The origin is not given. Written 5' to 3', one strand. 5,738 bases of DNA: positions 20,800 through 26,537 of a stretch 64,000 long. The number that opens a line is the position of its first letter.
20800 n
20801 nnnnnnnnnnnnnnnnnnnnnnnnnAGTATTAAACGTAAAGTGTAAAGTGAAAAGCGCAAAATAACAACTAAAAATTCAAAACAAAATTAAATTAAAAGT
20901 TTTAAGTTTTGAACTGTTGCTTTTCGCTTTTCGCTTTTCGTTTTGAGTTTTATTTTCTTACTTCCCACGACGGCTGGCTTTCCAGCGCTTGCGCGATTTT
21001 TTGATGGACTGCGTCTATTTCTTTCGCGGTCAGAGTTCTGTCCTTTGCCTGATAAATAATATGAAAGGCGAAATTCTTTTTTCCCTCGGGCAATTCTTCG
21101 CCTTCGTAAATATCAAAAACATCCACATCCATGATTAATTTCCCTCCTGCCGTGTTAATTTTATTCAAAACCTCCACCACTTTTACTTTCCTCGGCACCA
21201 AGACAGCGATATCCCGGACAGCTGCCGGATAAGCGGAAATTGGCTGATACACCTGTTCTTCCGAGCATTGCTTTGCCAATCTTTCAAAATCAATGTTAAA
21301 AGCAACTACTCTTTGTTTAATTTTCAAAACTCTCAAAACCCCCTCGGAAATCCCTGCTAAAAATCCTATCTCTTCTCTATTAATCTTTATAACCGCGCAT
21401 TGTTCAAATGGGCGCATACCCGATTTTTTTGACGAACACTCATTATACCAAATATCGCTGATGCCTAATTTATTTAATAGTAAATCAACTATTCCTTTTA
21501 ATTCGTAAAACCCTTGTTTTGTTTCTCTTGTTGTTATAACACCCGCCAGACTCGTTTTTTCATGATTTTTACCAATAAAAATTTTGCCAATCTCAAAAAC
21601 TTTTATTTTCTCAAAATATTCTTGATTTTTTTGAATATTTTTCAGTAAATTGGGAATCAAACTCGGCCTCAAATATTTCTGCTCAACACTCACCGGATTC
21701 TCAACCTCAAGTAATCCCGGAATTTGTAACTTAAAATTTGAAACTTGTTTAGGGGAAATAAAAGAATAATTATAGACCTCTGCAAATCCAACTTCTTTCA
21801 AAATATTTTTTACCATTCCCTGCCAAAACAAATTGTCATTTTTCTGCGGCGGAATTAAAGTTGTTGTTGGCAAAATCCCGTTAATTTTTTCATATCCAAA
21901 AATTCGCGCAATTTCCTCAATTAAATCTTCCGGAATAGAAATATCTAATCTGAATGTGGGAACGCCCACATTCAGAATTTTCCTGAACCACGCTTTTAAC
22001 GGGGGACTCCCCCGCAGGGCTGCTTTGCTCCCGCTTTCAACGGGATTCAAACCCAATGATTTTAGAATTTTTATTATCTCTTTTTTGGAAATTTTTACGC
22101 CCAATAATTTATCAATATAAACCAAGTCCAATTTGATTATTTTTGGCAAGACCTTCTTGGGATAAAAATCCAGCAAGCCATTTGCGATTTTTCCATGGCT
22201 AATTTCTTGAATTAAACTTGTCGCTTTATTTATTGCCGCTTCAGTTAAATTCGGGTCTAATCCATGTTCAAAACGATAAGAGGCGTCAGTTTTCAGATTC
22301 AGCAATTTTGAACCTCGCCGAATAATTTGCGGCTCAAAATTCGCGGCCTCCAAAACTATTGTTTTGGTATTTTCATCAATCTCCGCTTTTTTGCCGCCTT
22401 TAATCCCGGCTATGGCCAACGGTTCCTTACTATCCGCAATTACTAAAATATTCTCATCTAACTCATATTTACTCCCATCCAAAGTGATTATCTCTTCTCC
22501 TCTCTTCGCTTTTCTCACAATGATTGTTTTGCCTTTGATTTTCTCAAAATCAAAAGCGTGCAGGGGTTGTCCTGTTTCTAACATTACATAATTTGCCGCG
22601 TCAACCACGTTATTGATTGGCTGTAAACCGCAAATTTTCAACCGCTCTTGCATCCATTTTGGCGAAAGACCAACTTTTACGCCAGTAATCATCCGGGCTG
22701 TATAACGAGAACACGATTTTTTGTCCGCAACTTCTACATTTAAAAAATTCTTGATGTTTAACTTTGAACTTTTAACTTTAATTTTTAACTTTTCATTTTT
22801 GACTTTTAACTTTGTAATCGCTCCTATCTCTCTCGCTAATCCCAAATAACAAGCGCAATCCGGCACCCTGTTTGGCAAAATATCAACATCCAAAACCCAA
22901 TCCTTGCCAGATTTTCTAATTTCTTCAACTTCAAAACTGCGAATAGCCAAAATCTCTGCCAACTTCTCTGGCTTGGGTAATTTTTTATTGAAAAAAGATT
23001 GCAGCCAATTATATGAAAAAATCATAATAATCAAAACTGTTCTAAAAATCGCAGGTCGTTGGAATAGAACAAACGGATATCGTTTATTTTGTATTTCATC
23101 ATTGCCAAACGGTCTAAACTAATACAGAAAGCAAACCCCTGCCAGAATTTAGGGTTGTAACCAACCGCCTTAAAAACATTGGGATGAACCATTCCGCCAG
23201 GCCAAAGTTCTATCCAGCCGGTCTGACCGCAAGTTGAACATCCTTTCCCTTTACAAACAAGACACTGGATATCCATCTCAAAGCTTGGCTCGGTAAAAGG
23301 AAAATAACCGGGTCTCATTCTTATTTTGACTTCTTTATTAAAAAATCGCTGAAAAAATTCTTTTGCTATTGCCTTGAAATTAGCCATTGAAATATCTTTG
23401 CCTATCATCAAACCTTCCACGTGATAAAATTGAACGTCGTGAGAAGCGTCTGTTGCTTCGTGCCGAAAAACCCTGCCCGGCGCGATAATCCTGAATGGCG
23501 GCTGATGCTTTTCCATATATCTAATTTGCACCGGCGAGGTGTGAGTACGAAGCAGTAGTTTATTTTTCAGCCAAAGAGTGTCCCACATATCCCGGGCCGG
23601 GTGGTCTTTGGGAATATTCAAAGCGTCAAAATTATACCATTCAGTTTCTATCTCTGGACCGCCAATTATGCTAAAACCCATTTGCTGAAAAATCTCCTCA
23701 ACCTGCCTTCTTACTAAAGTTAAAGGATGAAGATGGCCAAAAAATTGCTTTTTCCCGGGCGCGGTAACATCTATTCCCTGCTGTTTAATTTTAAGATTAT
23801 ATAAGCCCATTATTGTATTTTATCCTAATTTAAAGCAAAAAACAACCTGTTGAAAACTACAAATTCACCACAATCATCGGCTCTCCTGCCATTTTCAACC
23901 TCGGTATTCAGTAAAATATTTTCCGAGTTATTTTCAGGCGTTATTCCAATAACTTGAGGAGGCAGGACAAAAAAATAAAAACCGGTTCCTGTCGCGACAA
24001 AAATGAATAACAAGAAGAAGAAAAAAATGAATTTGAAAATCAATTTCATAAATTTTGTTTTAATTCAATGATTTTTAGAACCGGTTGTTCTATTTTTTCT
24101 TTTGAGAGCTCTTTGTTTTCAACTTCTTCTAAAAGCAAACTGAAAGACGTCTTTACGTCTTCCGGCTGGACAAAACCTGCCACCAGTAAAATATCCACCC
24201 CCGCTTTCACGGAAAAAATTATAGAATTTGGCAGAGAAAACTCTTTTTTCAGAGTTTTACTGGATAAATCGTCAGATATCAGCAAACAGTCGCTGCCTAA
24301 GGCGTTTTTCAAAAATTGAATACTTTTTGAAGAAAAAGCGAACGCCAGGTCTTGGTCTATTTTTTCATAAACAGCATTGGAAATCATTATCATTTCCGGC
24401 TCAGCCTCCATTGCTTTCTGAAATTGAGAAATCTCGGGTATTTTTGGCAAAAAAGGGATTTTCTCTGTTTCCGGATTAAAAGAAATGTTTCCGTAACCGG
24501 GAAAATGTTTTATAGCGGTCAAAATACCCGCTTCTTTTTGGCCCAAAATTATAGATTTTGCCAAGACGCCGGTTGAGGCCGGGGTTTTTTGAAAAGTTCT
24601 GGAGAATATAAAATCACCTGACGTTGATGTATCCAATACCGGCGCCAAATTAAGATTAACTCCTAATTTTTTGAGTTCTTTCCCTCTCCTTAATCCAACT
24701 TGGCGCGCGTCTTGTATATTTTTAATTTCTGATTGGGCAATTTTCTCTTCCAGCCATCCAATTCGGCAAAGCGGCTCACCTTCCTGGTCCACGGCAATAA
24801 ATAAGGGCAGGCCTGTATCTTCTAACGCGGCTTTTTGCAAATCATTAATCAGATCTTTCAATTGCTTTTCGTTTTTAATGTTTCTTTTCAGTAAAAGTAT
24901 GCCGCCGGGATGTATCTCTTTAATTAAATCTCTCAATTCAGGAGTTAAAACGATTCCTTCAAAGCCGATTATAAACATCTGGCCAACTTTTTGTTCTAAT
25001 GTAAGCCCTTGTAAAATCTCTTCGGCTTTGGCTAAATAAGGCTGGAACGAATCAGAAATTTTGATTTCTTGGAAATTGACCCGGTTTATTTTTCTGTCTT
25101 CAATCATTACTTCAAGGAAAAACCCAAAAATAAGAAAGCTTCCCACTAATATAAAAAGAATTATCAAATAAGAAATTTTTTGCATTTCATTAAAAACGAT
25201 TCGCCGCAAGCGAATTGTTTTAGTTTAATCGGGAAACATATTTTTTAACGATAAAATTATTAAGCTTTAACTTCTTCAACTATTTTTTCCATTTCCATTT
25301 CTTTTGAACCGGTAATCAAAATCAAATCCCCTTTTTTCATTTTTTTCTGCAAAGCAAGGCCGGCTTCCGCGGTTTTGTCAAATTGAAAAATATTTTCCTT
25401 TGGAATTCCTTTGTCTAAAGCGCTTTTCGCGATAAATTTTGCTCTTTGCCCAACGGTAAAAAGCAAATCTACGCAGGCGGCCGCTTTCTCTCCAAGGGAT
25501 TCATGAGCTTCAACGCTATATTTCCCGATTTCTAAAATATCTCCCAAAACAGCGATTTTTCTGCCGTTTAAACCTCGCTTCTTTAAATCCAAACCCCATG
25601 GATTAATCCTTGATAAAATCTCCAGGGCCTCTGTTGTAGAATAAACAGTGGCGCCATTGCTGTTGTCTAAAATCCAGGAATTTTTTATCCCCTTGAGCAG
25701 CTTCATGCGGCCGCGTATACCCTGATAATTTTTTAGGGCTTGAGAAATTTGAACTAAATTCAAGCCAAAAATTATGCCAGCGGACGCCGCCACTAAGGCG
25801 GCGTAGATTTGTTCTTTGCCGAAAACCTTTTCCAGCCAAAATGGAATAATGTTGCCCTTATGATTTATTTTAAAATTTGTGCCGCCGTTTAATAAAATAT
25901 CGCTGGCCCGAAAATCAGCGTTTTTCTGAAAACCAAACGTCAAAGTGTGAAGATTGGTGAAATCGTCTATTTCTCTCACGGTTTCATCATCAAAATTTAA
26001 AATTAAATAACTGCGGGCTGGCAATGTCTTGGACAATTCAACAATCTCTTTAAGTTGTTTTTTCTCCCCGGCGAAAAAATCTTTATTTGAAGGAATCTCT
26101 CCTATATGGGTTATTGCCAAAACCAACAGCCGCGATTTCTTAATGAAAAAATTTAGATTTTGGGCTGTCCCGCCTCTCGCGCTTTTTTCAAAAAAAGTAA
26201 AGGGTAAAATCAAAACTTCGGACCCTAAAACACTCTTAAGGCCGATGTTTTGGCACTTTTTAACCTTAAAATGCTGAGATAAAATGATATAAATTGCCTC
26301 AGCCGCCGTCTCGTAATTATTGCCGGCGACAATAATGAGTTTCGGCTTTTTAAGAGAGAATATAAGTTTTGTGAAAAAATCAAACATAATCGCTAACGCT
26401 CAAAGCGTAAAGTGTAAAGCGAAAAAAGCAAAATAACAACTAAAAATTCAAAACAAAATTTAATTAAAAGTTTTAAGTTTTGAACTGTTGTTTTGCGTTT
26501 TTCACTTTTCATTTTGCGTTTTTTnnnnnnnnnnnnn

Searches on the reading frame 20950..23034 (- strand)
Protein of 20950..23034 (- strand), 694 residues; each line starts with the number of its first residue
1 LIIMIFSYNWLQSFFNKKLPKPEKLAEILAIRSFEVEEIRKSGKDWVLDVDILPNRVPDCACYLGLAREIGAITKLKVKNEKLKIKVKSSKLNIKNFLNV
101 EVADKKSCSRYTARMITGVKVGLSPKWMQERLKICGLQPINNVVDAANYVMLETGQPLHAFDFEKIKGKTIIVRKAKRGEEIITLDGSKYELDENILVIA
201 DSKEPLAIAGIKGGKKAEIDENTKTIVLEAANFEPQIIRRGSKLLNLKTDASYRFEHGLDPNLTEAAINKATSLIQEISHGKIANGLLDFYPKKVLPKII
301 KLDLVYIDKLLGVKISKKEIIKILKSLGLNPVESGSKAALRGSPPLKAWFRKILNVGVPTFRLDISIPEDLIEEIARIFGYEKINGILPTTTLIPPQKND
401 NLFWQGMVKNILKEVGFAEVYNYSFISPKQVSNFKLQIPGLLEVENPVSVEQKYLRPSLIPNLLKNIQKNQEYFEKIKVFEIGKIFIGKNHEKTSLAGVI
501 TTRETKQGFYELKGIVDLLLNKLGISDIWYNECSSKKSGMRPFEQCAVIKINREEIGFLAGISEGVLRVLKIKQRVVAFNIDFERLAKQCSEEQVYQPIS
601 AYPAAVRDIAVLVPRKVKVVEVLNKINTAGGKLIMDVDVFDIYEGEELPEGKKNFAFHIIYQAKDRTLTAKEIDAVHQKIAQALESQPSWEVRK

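Call 10: search_protein_families(library=pfam, proteins=[window:20950-23034:-])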
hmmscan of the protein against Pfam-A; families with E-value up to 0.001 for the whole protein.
window:20950-23034:- (694 aa): 4 families
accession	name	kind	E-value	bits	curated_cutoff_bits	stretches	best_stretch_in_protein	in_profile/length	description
PF03483.22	B3_4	-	5.1e-69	231.8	29.3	1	108-279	2-173/174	B3/4 domain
PF17759.6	tRNA_synthFbeta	-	1.5e-38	132.8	22.4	1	385-583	2-214/214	Phenylalanyl tRNA synthetase beta chain CLM domain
PF03147.19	FDX-ACB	-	8.1e-28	97.2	31.1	1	600-693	1-94/94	Ferredoxin-fold anticodon binding domain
PF03484.21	B5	-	2.7e-18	66.4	28.6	1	300-381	1-67/67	tRNA synthetase B5 domain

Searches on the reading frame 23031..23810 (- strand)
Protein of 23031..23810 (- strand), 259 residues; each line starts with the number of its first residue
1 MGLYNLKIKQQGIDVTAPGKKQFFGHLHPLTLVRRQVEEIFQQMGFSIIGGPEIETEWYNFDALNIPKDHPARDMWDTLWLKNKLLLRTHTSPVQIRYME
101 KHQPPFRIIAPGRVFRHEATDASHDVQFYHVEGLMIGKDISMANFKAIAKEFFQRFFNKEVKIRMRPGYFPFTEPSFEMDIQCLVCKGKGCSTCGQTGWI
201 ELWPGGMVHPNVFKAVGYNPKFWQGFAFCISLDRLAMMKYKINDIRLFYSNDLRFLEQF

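Call 10: search_protein_families(library=pfam, proteins=[window:23031-23810:-])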
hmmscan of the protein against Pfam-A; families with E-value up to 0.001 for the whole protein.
window:23031-23810:- (259 aa): 1 family
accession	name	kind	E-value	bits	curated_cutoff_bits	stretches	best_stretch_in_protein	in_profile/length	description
PF01409.25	tRNA-synt_2d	-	7.8e-97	324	19.8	1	13-259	2-246/246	tRNA synthetases class II core domain (F)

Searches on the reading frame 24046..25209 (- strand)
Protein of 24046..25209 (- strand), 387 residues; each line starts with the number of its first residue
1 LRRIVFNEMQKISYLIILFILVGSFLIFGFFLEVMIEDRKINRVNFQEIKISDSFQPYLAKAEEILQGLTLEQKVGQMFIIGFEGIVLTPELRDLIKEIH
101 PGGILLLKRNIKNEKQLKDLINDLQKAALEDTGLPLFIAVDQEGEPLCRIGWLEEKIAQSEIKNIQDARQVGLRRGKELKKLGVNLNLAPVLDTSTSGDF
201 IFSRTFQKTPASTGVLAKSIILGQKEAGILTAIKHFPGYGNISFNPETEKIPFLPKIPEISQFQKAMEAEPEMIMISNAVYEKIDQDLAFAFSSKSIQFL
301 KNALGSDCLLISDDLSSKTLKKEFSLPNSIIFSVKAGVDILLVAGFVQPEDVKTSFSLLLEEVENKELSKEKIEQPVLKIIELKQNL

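Call 10: search_protein_families(library=pfam, proteins=[window:24046-25209:-])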
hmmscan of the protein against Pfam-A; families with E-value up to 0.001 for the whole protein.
window:24046-25209:- (387 aa): 1 family
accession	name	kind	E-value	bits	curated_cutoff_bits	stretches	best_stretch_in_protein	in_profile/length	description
PF00933.27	Glyco_hydro_3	-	9.9e-45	153.8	27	1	70-382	1-315/316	Glycosyl hydrolase family 3 N terminal domain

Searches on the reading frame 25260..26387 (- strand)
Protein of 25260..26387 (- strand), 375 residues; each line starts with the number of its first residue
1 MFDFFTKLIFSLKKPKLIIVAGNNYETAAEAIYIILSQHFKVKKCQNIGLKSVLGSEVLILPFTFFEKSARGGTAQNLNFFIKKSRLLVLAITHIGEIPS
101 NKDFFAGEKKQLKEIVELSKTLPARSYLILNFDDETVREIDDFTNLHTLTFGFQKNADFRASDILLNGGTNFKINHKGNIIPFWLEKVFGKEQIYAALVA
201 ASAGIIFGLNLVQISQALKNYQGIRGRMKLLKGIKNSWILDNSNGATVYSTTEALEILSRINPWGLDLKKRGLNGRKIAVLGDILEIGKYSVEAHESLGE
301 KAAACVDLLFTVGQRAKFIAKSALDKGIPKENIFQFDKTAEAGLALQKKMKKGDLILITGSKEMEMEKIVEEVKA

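Call 10: search_protein_families(library=pfam, proteins=[window:25260-26387:-])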
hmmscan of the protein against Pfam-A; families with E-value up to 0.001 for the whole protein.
window:25260-26387:- (375 aa): 2 families
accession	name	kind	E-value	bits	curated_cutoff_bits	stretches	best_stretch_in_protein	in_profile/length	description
PF02875.26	Mur_ligase_C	-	2.2e-09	38.6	28.4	1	246-361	20-126/127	Mur ligase, glutamate ligase domain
PF08245.18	Mur_ligase_M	-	7.4e-06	26.5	24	1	103-203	94-199/200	Mur ligase middle domain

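Call 43: find_homologous_proteins(query=window:25260-26387:-, max_evalue=1e-40)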
Query window:25260-26387:- (375 aa): 1461 proteins with E <= 1e-40 among 8000 candidates; the best 120 are listed.
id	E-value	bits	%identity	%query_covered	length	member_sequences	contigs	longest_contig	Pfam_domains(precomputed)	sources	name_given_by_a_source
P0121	8.4e-240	813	100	100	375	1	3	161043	PF02875.27,PF08245.19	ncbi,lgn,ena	-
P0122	4.6e-159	547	68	99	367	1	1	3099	PF02875.27,PF08245.19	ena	-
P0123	2.3e-128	446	58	100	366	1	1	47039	PF02875.27,PF08245.19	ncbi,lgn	-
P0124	7.9e-126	438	57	100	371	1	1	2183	PF02875.27,PF08245.19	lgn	-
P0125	4.9e-123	429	56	99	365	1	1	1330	PF02875.27,PF08245.19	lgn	-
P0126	1.3e-122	427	58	99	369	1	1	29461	PF02875.27,PF08245.19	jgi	-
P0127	6.4e-121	422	55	100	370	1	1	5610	PF02875.27,PF08245.19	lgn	-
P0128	9.5e-121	421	59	96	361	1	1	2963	PF02875.27,PF08245.19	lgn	-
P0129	6.1e-119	415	55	99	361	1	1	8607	PF02875.27,PF08245.19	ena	-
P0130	1.2e-118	414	54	100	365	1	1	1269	PF02875.27,PF08245.19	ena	-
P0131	2.7e-117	410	54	100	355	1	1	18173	PF02875.27,PF08245.19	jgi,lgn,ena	-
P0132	3.4e-117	409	56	100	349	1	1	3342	PF02875.27,PF08245.19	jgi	-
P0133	3.5e-117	409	58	100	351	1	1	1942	PF02875.27,PF08245.19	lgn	-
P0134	5.7e-117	409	56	100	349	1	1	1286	PF02875.27,PF08245.19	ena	-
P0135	6.2e-117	409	56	99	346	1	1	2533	PF02875.27,PF08245.19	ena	-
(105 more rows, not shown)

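Call 44: find_encoding_contigs(protein=P0122, flank=5000, max_places=2)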
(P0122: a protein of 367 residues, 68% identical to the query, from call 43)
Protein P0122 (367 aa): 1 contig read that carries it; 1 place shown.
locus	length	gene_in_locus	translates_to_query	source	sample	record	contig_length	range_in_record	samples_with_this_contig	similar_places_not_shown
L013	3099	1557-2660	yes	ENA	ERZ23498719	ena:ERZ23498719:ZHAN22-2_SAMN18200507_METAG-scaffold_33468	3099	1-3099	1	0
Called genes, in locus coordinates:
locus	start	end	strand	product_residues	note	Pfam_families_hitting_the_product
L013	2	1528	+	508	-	?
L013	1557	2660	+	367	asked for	PF08245:Mur_ligase_M (faint), PF02875:Mur_ligase_C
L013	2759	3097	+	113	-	?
